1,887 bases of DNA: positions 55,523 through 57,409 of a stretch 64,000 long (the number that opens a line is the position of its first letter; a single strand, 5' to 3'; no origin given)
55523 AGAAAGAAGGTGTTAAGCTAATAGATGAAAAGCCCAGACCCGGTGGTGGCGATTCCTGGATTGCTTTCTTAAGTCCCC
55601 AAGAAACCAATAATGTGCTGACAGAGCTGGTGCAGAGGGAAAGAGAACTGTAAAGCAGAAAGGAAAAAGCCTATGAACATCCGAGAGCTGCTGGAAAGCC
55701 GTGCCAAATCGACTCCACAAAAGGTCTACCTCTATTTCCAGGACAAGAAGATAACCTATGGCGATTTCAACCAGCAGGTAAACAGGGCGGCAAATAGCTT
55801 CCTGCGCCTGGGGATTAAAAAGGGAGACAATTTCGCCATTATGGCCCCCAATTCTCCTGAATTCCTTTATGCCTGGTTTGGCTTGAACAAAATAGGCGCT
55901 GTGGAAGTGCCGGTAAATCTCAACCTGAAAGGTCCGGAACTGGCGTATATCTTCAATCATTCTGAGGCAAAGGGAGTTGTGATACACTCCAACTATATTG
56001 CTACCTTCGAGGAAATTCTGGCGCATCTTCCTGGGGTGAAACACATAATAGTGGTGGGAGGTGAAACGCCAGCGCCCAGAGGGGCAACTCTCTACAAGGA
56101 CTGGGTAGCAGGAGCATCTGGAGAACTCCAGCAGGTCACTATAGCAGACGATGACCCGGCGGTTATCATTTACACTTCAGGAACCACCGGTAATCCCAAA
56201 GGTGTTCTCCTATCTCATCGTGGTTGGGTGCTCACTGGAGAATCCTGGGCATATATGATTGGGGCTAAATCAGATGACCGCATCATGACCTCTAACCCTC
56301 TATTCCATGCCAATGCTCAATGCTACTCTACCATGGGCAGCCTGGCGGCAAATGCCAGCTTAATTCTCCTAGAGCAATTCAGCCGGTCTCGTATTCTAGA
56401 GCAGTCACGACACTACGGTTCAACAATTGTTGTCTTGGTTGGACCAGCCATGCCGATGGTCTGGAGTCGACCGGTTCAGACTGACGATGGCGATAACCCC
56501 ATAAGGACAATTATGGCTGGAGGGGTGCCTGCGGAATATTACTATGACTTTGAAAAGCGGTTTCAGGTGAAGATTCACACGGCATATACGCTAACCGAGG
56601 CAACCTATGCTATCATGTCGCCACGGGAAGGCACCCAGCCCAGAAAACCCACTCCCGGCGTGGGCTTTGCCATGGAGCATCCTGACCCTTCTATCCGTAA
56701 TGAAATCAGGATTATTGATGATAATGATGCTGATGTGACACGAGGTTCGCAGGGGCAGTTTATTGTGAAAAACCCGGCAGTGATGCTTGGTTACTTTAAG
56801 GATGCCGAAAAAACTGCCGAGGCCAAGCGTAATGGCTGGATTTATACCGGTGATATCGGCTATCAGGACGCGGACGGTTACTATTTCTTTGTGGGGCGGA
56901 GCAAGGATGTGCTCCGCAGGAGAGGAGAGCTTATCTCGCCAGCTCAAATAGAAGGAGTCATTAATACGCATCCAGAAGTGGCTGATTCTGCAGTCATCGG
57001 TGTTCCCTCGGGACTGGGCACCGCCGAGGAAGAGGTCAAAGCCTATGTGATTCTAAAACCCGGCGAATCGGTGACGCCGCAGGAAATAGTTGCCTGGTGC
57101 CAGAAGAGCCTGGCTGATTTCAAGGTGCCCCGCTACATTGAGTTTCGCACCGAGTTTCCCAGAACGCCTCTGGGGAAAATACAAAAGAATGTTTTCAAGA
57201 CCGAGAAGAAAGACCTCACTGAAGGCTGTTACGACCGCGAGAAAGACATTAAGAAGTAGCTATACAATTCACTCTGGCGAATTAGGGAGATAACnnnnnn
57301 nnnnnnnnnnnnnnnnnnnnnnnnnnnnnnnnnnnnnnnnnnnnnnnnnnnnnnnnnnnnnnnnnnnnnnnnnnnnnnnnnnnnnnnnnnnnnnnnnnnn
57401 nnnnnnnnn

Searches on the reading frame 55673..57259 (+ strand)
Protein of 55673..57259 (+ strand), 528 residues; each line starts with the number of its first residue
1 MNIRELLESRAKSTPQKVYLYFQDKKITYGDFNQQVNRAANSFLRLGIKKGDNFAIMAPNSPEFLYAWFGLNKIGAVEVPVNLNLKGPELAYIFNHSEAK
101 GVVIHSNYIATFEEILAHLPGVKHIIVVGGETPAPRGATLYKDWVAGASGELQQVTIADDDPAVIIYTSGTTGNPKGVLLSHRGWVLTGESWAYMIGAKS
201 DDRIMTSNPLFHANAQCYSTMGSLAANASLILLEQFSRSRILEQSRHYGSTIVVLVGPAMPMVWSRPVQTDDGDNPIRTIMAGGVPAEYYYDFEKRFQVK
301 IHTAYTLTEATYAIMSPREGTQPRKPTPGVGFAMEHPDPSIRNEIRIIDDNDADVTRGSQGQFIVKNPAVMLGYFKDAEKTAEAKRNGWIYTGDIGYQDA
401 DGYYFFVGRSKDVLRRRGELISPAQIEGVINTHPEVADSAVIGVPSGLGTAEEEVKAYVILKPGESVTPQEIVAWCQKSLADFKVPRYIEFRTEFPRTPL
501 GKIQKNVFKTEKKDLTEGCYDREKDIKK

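Call 75: search_protein_families(library=pfam, proteins=[window:55673-57259:+], max_evalue=0.00001)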
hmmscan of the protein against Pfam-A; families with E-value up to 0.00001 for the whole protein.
window:55673-57259:+ (528 aa): 2 families
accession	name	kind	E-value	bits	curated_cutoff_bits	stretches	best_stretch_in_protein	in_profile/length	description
PF00501.34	AMP-binding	-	3.4e-72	243.8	29.9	1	7-375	1-384/384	AMP-binding enzyme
PF13193.12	AMP-binding_C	-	3.9e-19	69.8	24.5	1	425-502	1-76/76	AMP-binding enzyme C-terminal domain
